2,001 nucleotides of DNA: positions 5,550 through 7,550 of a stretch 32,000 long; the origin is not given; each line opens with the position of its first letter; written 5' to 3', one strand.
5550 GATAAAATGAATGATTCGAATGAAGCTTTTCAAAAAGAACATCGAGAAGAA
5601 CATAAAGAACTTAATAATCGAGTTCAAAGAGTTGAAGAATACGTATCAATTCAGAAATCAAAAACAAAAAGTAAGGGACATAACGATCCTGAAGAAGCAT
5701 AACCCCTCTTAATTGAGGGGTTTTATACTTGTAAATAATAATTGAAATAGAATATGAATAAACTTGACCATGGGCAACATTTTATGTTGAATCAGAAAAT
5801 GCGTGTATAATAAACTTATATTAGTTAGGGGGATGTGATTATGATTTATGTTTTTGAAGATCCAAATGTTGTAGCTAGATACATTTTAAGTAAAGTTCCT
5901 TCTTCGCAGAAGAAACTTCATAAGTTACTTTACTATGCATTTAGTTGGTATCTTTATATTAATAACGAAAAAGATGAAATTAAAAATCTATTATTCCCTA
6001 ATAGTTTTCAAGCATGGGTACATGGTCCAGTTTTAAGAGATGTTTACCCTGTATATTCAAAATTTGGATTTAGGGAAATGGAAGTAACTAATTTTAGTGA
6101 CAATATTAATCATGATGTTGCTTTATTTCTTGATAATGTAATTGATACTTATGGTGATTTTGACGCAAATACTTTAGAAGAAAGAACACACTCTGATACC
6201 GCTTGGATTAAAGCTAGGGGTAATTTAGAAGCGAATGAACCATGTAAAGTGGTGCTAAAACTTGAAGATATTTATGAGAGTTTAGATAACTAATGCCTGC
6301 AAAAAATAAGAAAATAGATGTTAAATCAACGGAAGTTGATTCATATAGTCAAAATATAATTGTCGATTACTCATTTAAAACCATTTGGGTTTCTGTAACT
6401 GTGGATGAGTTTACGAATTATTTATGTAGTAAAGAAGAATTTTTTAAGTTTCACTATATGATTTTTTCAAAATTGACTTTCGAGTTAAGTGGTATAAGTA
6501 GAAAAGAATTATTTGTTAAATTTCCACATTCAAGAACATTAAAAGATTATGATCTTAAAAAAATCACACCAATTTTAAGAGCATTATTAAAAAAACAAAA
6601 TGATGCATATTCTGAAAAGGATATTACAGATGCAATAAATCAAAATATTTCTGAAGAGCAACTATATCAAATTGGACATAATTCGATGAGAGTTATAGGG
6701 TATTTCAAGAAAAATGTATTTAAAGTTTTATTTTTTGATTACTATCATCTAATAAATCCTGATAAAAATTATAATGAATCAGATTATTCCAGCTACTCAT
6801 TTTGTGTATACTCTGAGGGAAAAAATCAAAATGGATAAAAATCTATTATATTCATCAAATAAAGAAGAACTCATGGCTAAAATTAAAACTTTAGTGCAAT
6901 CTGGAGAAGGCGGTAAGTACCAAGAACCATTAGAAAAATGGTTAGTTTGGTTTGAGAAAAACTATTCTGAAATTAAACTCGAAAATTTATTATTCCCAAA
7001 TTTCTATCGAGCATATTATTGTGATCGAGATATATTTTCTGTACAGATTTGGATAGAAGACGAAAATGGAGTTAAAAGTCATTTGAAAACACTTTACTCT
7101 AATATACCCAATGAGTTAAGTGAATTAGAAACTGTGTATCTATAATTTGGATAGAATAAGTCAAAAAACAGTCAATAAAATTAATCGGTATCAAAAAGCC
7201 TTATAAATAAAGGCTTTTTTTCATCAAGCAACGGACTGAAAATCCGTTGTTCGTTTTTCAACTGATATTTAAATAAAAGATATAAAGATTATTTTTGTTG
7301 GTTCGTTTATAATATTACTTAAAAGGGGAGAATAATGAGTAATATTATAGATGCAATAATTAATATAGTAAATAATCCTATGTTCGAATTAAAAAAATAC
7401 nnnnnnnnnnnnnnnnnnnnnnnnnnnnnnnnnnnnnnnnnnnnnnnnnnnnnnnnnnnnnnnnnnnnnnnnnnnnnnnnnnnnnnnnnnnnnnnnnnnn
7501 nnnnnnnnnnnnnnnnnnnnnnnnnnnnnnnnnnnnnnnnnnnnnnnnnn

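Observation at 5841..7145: Three-gene, translationally coupled Panacea(DUF4065)-led cassette in the prophage cargo slot: candidate undescribed TA / anti-phage system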

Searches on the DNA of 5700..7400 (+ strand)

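Call 9: search_dna_similar(query=window:5700-7300:+, collection=phages, mode=distant, max_rows=20)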
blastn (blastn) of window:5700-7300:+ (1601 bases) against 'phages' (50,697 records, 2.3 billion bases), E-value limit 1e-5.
No match.

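Call 99: search_rna_families(source=window, start=7100, end=7400, threshold=evalue, max_evalue=10, show_alignments=2)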
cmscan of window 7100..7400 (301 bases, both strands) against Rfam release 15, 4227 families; matches with E-value up to 10: 11.
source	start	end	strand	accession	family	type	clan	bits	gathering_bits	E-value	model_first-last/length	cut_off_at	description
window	7193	7243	-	RF02438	SpF51_sRNA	Gene; sRNA;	-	21.5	50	0.1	1-45/45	no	Streptococcus sRNA SpF51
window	7221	7300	-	RF02846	Ref84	Gene; antisense;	-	19.3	52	3.9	1-87/87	no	Enterococcus sRNA 84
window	7230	7308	-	RF00242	ctRNA_pT181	Gene; antisense;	-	19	56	5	1-94/94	no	ctRNA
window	7153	7248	-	RF01770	rimP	Cis-reg; leader;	-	18.3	47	1.2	1-102/102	no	Gammaprotebacteria rimP leader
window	7173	7223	+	RF01859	Phe_leader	Cis-reg; leader;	-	17.9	55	1.3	1-125/125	no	Phenylalanine leader peptide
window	7226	7304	-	RF04184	BTnc060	Gene; sRNA;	-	17.9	228.9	1.4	1-213/213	no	Bacteroides sRNA BTnc060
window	7167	7259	+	RF01770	rimP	Cis-reg; leader;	-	17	47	2.3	1-102/102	no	Gammaprotebacteria rimP leader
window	7170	7219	+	RF02438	SpF51_sRNA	Gene; sRNA;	-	16.4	50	1.7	1-45/45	no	Streptococcus sRNA SpF51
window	7131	7227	+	RF02053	STnc430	Gene; sRNA;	-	15.8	47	4.8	15-162/162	no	Enterobacterial sRNA STnc430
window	7170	7231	-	RF00475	snosnR69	Gene; snRNA; snoRNA; CD-box;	CL00051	15.4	50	3.6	1-94/94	no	Small nucleolar RNA snR69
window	7161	7223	+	RF00506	Thr_leader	Cis-reg; leader;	-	12.4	55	8.8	1-118/118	no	Threonine operon leader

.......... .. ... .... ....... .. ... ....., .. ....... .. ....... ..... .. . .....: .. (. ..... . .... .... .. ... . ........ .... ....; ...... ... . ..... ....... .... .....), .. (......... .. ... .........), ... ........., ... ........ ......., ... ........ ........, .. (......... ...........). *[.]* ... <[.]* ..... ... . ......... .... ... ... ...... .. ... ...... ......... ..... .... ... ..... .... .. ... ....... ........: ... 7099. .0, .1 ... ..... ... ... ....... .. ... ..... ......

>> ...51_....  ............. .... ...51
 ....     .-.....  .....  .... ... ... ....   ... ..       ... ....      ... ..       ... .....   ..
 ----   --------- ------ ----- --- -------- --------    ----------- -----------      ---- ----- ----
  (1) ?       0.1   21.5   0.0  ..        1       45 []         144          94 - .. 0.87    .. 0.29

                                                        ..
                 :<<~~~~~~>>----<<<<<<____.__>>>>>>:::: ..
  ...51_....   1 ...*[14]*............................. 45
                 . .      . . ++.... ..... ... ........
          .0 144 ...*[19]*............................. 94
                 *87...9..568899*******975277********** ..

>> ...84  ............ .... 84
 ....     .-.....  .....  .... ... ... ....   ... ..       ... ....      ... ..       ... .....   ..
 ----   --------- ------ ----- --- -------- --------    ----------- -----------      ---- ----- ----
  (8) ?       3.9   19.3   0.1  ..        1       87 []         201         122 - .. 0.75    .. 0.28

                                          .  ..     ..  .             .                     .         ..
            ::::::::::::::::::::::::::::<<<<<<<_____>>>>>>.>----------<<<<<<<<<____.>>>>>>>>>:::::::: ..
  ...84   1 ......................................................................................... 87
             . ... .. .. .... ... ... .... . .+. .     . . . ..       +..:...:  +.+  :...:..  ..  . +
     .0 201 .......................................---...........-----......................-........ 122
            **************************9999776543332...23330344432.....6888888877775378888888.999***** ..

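Call 100: search_rna_families(sources=[L003, L004, L005, L002], threshold=evalue, max_evalue=1, show_alignments=3)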
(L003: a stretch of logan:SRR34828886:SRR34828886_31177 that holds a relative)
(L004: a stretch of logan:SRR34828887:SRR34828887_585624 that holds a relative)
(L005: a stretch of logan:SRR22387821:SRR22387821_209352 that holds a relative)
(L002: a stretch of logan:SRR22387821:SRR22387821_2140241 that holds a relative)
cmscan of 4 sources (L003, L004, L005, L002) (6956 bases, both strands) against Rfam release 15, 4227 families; matches with E-value up to 1: 1.
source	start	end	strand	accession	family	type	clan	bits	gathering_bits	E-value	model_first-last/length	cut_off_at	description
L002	285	438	+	RF03098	RAGATH-22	Gene; sRNA;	-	24.8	120.3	0.16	1-166/166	no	RAGATH-22 RNA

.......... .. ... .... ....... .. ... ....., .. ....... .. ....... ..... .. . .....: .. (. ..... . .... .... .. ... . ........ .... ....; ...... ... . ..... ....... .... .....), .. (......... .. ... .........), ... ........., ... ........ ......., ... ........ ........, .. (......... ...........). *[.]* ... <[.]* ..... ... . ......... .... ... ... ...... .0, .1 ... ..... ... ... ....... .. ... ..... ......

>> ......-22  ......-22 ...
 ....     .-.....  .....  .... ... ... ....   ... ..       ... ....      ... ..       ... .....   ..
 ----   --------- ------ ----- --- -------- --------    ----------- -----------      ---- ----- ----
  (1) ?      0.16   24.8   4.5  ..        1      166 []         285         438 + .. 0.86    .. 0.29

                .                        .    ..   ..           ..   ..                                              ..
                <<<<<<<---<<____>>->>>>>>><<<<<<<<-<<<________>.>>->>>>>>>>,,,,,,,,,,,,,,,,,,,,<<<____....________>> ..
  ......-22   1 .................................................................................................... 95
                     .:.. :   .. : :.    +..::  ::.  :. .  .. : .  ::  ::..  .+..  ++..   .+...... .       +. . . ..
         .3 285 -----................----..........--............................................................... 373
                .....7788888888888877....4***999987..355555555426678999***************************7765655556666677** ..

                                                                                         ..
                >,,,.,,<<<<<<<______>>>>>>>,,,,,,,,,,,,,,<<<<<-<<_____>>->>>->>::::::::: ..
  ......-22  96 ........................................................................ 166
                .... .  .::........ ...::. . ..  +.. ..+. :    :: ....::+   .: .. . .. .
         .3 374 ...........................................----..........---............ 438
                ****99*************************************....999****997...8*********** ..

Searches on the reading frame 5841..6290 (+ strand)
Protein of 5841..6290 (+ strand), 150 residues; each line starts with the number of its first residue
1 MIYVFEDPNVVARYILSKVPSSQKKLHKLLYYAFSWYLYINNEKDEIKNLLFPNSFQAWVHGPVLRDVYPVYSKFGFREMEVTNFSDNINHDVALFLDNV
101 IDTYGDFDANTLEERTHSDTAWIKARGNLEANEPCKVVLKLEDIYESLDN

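Call 3: search_protein_families(library=pfam, proteins=[window:5841-6290:+], max_evalue=1)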
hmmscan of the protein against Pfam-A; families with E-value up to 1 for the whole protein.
window:5841-6290:+ (150 aa): 1 family
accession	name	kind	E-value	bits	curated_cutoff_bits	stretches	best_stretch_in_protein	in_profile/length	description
PF13274.11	SocA_Panacea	-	5.6e-13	50.2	25.7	1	26-122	1-112/113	Antitoxin SocA-like, Panacea domain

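Call 4: search_protein_families(library=padloc, proteins=[window:5841-6290:+], max_evalue=1)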
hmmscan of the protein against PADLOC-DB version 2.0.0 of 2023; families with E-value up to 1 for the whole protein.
window:5841-6290:+ (150 aa): 0 families

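Call 5: search_protein_families(library=phrogs, proteins=[window:5841-6290:+], max_evalue=1)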
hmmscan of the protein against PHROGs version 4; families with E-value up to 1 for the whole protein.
window:5841-6290:+ (150 aa): 2 families
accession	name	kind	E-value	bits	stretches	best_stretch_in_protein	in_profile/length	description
phrog_1281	-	unknown function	8.9e-32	111.3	1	1-148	3-150/195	-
phrog_10390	-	unknown function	4e-23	83.4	1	10-147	153-290/299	-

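Call 18: search_protein_families(library=ncbifam, proteins=[window:5841-6290:+], max_evalue=1)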
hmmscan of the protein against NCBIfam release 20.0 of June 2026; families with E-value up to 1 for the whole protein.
window:5841-6290:+ (150 aa): 1 family
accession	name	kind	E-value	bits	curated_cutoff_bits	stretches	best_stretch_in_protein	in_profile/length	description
NF047745.1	SocA_antitoxin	equivalog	4e-09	36.4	190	1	7-96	2-90/176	type VI toxin-antitoxin system SocA family antitoxin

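Call 36: list_cluster_members(proteins=[window:5841-6290:+, window:6293-6835:+, window:6831-7142:+])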
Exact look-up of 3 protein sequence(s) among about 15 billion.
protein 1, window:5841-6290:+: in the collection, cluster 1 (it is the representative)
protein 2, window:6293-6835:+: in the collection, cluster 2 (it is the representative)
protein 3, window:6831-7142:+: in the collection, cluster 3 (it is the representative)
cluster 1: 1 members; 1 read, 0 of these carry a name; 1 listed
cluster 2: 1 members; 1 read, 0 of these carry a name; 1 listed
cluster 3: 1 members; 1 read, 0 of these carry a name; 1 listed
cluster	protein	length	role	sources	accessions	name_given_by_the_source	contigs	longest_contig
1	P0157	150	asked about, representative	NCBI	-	-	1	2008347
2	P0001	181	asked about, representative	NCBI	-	-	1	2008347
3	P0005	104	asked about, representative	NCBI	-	-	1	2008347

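Call 60: search_dna_similar(query=window:5841-6290:+, collection=phages, mode=protein, max_evalue=0.00001, max_rows=40)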
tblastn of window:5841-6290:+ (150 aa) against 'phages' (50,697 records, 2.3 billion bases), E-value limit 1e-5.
Records with a match: 87; places in all: 91; records where one place covers at least 80% of the query: 38.
Best place of each record, by identity: <60% 87.
By first word of the organism name: Stx2a-converting 19; Paenibacillus 15; Streptococcus 13; Pseudomonas 6; Staphylococcus 6; Listeria 4; Riemerella 4; Cylindrospermopsis 2; Aggregatibacter 2; Salmonella 2; and 11 more.
By host as written in the record: - 24; Paenibacillus larvae 11; Pseudomonas aeruginosa 6; Listeria monocytogenes 4; Staphylococcus aureus 3; Riemerella anatipestifer 3; Paenibacillus larvae ATCC 9545 2; Paenibacillus larvae 2006 2; and 29 more.
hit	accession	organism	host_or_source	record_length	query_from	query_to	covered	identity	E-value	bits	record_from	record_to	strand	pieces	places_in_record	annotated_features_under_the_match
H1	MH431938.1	Paenibacillus phage C7Cdelta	Paenibacillus larvae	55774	1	143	95%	35.3%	7e-14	73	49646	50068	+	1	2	hypothetical protein (x2)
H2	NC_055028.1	Paenibacillus phage C7Cdelta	Paenibacillus larvae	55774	1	143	95%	35.3%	7e-14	73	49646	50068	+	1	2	DUF4065 domain-containing protein | hypothetical protein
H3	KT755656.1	Paenibacillus phage Tripp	Paenibacillus larvae ATCC 9545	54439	1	143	95%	35.3%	7e-14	73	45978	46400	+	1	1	hypothetical protein (x2)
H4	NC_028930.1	Paenibacillus phage Tripp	Paenibacillus larvae ATCC 9545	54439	1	143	95%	35.3%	7e-14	73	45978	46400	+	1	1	DUF4065 domain-containing protein | hypothetical protein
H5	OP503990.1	Paenibacillus phage Dash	Paenibacillus larvae 2006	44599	4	144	94%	35.6%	4e-17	82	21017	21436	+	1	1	hypothetical protein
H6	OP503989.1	Paenibacillus phage Callan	Paenibacillus larvae 2006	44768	4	144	94%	35.6%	4e-17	82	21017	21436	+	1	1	hypothetical protein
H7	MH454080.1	Paenibacillus phage Ley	Paenibacillus larvae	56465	11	144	89%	37.2%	1e-17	84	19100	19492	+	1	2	hypothetical protein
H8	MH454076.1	Paenibacillus phage Ash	Paenibacillus larvae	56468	11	144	89%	37.2%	1e-17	84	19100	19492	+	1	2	hypothetical protein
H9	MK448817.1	Streptococcus phage Javan59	Streptococcus anginosus 1505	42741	11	146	91%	35.5%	3e-16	80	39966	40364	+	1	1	hypothetical protein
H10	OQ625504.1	Cylindrospermopsis phage Cr-LKS4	Cylindrospermopsis raciborskii KLL07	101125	22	146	83%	38.6%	1e-19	89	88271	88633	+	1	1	hypothetical protein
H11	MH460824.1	Paenibacillus phage Unity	Paenibacillus larvae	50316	11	134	83%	38.3%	3e-12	68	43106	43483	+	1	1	hypothetical protein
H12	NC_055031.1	Paenibacillus phage Unity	Paenibacillus larvae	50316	11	134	83%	38.3%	3e-12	68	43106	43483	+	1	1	DUF4065 domain-containing protein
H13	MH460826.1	Paenibacillus phage Heath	Paenibacillus larvae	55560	11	134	83%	38.3%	3e-12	68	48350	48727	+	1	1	hypothetical protein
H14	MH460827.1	Paenibacillus phage Halcyone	Paenibacillus larvae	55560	11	134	83%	38.3%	3e-12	68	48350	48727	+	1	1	hypothetical protein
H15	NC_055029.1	Paenibacillus phage Halcyone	Paenibacillus larvae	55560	11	134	83%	38.3%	3e-12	68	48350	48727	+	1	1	DUF4065 domain-containing protein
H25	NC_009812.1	Listeria phage B025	Listeria monocytogenes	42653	3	144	95%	31.3%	4e-12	68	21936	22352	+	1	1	DUF4065 domain-containing protein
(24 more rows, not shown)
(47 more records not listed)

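Call 61: get_annotated_region(hit=H25, flank=2500)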
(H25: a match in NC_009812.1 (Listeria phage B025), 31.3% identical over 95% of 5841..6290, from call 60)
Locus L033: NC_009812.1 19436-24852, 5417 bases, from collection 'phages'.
description: Listeria phage B025, complete genome.
organism: Listeria phage B025 (NCBI taxid 330396)
taxonomy: Viruses; Duplodnaviria; Heunggongvirae; Uroviricota; Caudoviricetes; Trabyvirinae; Jelitavirus; Jelitavirus B025
host: Listeria monocytogenes; source: -; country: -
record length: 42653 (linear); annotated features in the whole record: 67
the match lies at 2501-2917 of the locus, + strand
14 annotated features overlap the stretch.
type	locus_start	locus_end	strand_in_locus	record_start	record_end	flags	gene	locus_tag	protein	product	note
CDS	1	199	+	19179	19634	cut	-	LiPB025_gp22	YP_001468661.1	tail protein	-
CDS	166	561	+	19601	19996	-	-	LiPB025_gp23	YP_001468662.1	gp23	-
CDS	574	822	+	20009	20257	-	hol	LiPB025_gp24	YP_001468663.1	holin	disrupts cytoplasmic membrane to allow Ply access to peptidoglycan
CDS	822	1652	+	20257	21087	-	ply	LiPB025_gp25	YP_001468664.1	endolysin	hydrolyzes peptide bonds in bacterial cell wall peptidoglycan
CDS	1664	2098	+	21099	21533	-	-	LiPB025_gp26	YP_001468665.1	gp26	-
CDS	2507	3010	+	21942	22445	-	-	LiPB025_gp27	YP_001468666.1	DUF4065 domain-containing protein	-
CDS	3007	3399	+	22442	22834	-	-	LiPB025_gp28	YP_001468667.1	MazF-like growth inhibitor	-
CDS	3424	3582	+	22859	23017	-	-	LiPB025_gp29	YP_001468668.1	gp29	-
CDS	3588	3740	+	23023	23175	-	-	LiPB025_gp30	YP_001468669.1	gp30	-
CDS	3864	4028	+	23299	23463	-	-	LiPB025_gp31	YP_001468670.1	gp31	-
CDS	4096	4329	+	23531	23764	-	-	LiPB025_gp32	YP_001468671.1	gp32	-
CDS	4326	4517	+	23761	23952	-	-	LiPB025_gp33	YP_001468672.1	gp33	-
misc_feature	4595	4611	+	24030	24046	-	-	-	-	-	attP site; attachment site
CDS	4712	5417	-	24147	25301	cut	int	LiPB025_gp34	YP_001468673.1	integrase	-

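Call 62: get_annotated_region(hit=H5, flank=2500)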
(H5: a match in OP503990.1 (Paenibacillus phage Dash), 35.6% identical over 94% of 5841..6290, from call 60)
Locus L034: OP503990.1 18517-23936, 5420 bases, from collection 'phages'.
description: Paenibacillus phage Dash, complete genome.
organism: Paenibacillus phage Dash (NCBI taxid 2985613)
taxonomy: Viruses; Duplodnaviria; Heunggongvirae; Uroviricota; Caudoviricetes; Fernvirus
host: Paenibacillus larvae 2006; source: Wax; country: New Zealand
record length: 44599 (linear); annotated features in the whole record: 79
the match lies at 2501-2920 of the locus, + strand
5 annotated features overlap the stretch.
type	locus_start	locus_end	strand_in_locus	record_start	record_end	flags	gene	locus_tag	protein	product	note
CDS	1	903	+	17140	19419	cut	-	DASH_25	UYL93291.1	S8 peptidase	-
CDS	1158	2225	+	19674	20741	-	-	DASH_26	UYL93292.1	helix-turn-helix domain protein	-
CDS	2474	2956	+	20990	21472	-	-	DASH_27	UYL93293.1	hypothetical protein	-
CDS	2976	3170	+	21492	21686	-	-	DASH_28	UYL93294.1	hypothetical protein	-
CDS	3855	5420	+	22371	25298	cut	-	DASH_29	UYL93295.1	RICIN domain-containing protein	-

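Call 63: get_annotated_region(hit=H9, flank=2500)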
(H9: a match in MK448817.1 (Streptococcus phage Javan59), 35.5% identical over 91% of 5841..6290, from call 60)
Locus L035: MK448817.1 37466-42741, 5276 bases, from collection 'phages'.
description: Streptococcus phage Javan59, complete genome.
organism: Streptococcus phage Javan59 (NCBI taxid 2548277)
taxonomy: Viruses; Duplodnaviria; Heunggongvirae; Uroviricota; Caudoviricetes
host: Streptococcus anginosus 1505; source: -; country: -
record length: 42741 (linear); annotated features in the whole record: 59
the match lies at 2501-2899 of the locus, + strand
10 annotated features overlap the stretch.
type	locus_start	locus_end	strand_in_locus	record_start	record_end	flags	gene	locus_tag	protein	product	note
CDS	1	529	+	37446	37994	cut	-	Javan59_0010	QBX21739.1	hypothetical protein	-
CDS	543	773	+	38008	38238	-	-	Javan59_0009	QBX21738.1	hypothetical protein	-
CDS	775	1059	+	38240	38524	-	-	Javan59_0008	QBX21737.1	hypothetical protein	-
CDS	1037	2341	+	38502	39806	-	-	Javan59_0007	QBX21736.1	membrane-bound lytic murein transglycosylase D precursor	-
CDS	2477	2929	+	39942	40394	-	-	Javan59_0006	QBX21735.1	hypothetical protein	putative prophage protein (ps3)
CDS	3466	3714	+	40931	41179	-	-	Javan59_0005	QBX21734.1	hypothetical protein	-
CDS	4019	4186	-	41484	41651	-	-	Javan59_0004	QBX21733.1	mobile element protein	-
CDS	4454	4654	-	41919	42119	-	-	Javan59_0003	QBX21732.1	mobile element protein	-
CDS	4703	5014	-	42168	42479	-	-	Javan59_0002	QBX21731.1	mobile element protein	-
CDS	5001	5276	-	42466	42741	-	-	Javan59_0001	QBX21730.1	mobile element protein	-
